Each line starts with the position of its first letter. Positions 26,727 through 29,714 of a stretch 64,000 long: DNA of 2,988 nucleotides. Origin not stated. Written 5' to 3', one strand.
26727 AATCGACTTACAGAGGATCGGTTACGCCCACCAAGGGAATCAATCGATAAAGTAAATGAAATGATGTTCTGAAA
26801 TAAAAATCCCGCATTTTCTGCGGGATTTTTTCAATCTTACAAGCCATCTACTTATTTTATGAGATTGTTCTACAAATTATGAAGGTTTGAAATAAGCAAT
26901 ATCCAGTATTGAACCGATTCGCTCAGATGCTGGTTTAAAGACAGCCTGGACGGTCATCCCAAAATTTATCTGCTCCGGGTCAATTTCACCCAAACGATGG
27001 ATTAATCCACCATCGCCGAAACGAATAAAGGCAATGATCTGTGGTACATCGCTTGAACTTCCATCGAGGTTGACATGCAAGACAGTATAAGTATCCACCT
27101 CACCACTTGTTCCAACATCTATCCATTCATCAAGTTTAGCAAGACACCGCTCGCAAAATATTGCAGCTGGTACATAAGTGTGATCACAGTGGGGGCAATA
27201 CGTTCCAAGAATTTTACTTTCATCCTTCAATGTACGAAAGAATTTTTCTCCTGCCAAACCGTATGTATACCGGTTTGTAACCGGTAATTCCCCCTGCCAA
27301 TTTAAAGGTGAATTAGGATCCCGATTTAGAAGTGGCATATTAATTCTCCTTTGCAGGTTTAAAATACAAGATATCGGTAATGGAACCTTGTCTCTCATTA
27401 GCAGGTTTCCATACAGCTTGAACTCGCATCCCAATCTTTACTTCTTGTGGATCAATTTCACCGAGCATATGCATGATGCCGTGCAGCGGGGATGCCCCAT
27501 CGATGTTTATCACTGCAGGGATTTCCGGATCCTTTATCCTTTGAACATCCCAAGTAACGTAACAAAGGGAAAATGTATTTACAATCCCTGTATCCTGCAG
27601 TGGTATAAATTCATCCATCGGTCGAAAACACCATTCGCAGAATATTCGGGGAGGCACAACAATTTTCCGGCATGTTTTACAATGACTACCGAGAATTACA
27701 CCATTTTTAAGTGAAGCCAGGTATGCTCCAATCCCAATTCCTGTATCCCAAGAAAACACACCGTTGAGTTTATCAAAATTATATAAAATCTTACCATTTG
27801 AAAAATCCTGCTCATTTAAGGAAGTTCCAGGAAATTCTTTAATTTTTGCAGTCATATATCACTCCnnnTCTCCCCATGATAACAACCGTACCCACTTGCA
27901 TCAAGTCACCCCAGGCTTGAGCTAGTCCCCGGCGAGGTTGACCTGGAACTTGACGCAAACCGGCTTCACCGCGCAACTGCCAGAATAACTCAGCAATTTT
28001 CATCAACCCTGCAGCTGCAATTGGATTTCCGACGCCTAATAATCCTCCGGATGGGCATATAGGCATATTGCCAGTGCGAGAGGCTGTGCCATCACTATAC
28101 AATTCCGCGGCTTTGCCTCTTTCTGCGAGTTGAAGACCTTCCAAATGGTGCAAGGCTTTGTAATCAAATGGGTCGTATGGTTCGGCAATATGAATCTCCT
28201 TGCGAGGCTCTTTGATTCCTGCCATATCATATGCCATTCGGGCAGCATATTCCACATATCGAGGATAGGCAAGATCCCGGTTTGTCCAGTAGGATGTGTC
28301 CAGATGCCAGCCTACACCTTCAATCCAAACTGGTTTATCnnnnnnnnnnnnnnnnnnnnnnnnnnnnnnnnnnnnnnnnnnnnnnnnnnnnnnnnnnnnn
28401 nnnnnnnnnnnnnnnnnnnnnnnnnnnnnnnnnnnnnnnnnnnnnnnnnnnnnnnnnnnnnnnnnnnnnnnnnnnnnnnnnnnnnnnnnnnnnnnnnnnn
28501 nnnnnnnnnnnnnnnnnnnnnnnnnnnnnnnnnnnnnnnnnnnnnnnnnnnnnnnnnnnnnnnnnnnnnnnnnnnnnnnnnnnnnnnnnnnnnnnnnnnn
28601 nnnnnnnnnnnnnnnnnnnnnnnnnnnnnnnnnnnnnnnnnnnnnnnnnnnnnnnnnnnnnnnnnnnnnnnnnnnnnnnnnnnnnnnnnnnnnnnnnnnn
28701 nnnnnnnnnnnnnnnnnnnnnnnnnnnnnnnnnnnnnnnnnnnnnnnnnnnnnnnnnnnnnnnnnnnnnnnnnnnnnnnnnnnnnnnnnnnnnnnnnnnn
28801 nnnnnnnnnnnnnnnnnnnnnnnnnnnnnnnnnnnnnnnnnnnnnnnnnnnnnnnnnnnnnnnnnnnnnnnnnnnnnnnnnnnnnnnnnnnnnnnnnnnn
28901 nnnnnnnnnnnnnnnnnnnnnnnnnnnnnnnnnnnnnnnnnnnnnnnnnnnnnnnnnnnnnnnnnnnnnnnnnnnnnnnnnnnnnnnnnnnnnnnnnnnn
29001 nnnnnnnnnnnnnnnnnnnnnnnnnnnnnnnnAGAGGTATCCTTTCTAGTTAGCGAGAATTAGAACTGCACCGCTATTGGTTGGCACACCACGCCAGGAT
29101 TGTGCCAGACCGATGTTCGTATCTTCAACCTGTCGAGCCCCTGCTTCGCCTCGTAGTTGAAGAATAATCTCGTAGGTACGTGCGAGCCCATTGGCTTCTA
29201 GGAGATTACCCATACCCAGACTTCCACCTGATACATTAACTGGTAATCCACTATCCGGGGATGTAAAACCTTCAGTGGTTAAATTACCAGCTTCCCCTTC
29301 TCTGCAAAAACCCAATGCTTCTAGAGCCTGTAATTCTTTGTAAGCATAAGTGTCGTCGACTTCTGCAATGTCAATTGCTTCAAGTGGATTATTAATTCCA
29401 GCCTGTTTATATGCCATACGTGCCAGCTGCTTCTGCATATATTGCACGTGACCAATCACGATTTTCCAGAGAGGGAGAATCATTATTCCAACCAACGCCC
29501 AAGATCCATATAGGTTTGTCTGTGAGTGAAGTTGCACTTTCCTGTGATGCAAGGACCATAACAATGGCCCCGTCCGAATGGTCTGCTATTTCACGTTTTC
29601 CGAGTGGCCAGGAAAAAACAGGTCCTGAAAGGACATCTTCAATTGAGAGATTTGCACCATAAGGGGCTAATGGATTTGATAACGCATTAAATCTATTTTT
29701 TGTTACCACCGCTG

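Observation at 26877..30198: Two thiolase-fold proteins without catalytic Cys/His, paired with two DUF35 zinc-ribbon/OB proteins: a candidate heteromeric C-C lyase, not a thiolase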

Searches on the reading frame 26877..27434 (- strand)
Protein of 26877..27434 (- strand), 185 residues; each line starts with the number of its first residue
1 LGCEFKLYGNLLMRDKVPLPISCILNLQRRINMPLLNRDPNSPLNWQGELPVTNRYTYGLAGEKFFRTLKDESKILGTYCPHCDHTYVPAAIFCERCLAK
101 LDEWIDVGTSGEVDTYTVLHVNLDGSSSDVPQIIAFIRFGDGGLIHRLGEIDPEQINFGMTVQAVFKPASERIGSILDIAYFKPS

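Call 5: search_protein_families(library=pfam, proteins=[window:26877-27434:-], max_evalue=0.01)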
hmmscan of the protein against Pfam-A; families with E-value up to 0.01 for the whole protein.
window:26877-27434:- (185 aa): 4 families
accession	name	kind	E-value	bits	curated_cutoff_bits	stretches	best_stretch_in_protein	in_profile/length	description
PF01796.24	OB_ChsH2_C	-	1.7e-13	50.7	27.1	1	104-167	1-65/65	ChsH2, C-terminal OB-fold domain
PF12172.15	zf-ChsH2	-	1.7e-07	31.4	23.2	1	70-99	4-33/37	ChsH2, rubredoxin-like zinc ribbon domain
PF12773.13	DZR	-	0.0013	19.3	27.3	1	80-102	1-23/45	Double zinc ribbon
PF13240.11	Zn_Ribbon_1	-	0.0017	18.5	25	1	79-101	1-23/23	zinc-ribbon domain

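Call 14: search_protein_families(library=ncbifam, proteins=[window:26877-27338:-], max_evalue=0.001)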
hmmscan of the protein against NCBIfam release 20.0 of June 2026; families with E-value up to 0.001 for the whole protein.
window:26877-27338:- (153 aa): 0 families

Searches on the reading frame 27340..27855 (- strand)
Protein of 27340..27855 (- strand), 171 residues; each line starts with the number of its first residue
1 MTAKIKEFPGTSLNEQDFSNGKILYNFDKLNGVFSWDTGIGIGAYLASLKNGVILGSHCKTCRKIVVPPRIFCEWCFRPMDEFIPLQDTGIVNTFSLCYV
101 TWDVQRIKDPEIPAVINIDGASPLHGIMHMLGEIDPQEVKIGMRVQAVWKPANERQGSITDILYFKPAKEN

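Call 5: search_protein_families(library=pfam, proteins=[window:27340-27855:-], max_evalue=0.01)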
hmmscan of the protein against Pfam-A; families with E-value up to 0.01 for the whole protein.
window:27340-27855:- (171 aa): 2 families
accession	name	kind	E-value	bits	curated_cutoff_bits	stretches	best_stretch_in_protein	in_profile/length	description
PF01796.24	OB_ChsH2_C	-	5.4e-08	33.1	27.1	1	85-150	3-65/65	ChsH2, C-terminal OB-fold domain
PF12172.15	zf-ChsH2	-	7.9e-07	29.2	23.2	1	49-78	4-33/37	ChsH2, rubredoxin-like zinc ribbon domain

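Call 14: search_protein_families(library=ncbifam, proteins=[window:27340-27855:-], max_evalue=0.001)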
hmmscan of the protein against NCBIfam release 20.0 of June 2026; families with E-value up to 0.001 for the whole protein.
window:27340-27855:- (171 aa): 1 family
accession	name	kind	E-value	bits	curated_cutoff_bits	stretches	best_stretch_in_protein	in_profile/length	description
NF053627.1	BnzsclthlBbsAGT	equivalog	0.00072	19.6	250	1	53-117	35-97/145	benzoylsuccinyl-CoA thiolase subunit BbsA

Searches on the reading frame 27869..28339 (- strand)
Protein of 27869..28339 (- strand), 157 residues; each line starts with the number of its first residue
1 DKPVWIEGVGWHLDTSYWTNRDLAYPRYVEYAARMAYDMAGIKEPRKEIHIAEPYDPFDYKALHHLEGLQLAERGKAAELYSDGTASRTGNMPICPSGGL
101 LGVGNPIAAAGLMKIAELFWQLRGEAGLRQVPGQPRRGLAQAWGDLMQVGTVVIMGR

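Call 85: search_solved_structures(query=window:27869-28339:-, max_evalue=0.01, show_alignments=5)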
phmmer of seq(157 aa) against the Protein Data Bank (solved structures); distinct sequences matched with E-value up to 0.01: 19.
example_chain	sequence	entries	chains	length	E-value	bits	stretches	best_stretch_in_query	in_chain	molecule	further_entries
6hsj_A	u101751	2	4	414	9.9e-20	74.3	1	29-134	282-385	SCP2-thiolase (type-1)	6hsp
6hrv_A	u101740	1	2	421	1e-19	74.3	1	29-134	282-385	SCP2-thiolase (type-1)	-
7yvy_A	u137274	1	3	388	2.9e-16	63.1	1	1-147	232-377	Acetyl-CoA acetyltransferase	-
4bia_A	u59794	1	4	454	4.5e-15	59.2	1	21-140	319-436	3-KETOACYL-COA THIOLASE, PUTATIVE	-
4yzo_A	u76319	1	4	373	4.9e-15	59.1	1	2-156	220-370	Putative acyl-CoA acyltransferase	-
4bi9_A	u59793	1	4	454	8.5e-15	58.3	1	21-140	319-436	3-KETOACYL-COA THIOLASE, PUTATIVE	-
7pxp_C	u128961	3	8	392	3.6e-14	56.2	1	2-144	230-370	Benzoylsuccinyl-CoA thiolase subunit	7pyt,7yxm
3zbg_A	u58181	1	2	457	7.1e-13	52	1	30-140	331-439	3-KETOACYL-COA THIOLASE-LIKE PROTEIN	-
3zbk_A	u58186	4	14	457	7.2e-13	52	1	30-140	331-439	3-KETOACYL-COA THIOLASE-LIKE PROTEIN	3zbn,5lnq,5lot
3zbl_A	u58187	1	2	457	7.3e-13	52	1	30-140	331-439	3-KETOACYL-COA THIOLASE-LIKE PROTEIN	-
9myr_A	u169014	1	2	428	8.8e-11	45.2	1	2-156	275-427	Nonspecific lipid-transfer protein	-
5m3k_C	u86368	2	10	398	1.2e-10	44.8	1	32-155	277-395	2,4-diacetylphloroglucinol biosynthesis protein PhlC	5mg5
9skm_I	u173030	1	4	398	3.5e-10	43.3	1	32-132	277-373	2,4-diacetylphloroglucinol biosynthesis protein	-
9skh_I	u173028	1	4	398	3.5e-10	43.3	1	32-132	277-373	2,4-diacetylphloroglucinol biosynthesis protein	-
6esq_A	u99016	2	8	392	1.1e-08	38.4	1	22-129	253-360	acetoacetyl-CoA thiolase | Acetyl-CoA acetyltransferase thiolase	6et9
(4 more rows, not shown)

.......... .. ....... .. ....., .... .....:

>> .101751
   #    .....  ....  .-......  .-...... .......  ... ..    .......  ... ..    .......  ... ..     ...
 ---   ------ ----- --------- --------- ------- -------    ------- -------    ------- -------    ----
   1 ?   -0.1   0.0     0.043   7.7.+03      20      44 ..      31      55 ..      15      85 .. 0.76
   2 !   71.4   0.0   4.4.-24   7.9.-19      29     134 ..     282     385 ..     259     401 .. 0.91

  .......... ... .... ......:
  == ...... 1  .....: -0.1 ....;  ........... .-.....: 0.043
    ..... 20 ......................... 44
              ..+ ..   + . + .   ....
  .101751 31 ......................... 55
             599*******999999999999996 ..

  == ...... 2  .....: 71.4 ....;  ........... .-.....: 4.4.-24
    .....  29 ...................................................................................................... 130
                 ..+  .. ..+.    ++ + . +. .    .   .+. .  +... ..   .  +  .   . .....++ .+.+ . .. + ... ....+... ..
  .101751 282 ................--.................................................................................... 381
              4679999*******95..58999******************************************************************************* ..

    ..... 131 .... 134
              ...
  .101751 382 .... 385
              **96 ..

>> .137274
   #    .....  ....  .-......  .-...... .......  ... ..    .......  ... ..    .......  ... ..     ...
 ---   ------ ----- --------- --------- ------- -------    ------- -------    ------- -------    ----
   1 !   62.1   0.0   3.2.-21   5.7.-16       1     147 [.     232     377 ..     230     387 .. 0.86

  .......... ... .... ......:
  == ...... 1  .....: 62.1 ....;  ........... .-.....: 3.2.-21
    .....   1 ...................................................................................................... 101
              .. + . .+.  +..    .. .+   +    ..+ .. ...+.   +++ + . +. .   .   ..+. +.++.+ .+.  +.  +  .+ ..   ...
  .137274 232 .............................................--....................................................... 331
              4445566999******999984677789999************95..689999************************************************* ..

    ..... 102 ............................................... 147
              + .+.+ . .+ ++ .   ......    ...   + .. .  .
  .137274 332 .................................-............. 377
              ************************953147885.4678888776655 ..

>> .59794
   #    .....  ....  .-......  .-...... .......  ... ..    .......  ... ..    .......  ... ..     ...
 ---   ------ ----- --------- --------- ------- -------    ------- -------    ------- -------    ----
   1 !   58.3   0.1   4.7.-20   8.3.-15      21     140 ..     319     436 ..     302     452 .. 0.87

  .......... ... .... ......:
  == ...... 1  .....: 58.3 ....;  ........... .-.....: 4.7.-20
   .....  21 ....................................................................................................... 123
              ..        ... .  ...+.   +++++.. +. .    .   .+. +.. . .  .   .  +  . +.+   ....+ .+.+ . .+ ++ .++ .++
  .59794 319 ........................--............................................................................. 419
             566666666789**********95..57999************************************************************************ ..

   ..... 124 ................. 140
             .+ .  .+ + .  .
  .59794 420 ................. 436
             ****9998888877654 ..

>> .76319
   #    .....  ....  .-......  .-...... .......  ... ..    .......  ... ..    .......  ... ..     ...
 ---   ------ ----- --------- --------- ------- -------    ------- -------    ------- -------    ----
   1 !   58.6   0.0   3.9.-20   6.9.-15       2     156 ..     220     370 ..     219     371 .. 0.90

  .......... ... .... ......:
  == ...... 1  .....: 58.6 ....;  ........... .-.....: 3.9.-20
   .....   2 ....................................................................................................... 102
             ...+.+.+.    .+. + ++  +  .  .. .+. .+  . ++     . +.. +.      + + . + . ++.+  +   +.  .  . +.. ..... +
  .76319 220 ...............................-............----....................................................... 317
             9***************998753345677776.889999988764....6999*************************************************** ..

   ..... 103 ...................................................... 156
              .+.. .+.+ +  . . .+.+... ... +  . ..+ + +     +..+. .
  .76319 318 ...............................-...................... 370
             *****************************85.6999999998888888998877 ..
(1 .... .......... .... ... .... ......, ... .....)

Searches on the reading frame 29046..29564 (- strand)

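Call 5: search_protein_families(library=pfam, proteins=[window:29046-29564:-], max_evalue=0.01)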
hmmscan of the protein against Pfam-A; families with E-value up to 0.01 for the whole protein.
window:29046-29564:- (172 aa): 2 families
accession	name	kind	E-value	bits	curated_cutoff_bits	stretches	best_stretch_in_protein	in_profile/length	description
PF22691.2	Thiolase_C_1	-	3e-29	102.1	28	1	46-171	22-143/144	Thiolase C-terminal domain-like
PF02803.24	Thiolase_C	-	0.00032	20.7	27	1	49-153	29-113/123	Thiolase, C-terminal domain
